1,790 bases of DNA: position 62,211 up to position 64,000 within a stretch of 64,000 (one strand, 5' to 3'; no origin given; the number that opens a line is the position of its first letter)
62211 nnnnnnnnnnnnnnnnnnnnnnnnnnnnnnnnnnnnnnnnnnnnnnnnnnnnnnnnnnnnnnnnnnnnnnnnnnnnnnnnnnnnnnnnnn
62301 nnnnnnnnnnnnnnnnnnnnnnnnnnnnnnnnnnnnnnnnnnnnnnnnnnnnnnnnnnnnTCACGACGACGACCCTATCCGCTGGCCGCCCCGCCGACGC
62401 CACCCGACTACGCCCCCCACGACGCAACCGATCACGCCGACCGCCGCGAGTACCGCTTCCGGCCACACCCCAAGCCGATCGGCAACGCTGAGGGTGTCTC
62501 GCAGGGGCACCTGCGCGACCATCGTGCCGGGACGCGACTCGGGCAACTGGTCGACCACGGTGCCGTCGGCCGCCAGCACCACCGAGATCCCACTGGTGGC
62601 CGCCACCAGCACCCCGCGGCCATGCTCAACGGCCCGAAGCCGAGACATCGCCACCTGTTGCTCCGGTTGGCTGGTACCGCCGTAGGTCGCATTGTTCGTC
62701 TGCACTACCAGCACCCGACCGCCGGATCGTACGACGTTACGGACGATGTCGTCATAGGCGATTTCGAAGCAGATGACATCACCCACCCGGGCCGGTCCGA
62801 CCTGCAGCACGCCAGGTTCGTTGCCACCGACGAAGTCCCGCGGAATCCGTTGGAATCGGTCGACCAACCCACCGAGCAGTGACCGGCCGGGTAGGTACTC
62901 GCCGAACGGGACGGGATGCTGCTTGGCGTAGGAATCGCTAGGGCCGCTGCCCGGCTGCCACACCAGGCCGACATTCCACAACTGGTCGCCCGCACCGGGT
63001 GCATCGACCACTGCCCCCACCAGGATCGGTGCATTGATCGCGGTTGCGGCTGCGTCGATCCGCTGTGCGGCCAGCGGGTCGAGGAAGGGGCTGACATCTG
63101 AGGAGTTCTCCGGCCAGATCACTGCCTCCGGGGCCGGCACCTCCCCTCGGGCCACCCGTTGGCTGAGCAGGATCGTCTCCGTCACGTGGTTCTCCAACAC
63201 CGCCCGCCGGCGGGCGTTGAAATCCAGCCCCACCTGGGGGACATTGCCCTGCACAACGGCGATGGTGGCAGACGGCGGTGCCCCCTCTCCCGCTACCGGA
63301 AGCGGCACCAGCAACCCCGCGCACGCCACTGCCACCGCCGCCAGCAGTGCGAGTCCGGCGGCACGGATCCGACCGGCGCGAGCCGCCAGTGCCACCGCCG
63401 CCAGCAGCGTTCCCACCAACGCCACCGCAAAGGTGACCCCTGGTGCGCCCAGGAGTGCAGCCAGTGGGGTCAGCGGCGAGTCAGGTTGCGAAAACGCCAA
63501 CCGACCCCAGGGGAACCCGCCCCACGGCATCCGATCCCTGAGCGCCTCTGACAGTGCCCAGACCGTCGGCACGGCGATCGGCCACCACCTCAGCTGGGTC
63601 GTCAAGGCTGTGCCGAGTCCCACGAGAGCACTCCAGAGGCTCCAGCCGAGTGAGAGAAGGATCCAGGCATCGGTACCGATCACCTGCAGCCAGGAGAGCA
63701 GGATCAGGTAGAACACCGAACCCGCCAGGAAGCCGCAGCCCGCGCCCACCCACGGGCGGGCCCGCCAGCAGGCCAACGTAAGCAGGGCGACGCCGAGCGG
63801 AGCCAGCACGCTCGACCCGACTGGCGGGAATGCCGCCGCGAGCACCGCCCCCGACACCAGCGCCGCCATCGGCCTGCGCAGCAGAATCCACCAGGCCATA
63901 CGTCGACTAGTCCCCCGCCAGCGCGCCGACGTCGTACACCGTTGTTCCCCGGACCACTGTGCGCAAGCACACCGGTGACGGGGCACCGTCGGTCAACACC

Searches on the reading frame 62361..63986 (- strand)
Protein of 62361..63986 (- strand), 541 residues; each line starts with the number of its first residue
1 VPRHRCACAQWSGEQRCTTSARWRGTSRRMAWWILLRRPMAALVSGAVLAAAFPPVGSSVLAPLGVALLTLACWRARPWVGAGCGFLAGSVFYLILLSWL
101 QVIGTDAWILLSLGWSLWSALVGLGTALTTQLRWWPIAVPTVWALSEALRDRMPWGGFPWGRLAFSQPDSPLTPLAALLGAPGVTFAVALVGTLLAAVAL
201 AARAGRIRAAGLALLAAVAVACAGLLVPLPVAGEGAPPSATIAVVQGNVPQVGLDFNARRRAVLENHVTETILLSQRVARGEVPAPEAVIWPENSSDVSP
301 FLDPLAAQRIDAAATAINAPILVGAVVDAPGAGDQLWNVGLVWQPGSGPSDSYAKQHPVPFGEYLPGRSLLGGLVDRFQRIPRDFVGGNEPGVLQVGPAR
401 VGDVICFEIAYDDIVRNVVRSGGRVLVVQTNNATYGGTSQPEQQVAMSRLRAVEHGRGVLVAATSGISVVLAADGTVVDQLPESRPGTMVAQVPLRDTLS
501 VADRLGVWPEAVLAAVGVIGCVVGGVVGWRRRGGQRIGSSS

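Call 45: search_protein_families(library=pfam, proteins=[window:62361-63986:-], max_evalue=0.0001)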
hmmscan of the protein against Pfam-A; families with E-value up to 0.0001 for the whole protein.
window:62361-63986:- (541 aa): 2 families
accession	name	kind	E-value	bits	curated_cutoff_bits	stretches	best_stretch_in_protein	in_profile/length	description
PF20154.4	LNT_N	-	9.7e-26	91.3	27.1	1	45-193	1-158/159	Apolipoprotein N-acyltransferase N-terminal domain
PF00795.27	CN_hydrolase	-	3.2e-16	59.9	23.2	1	306-498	63-251/256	Carbon-nitrogen hydrolase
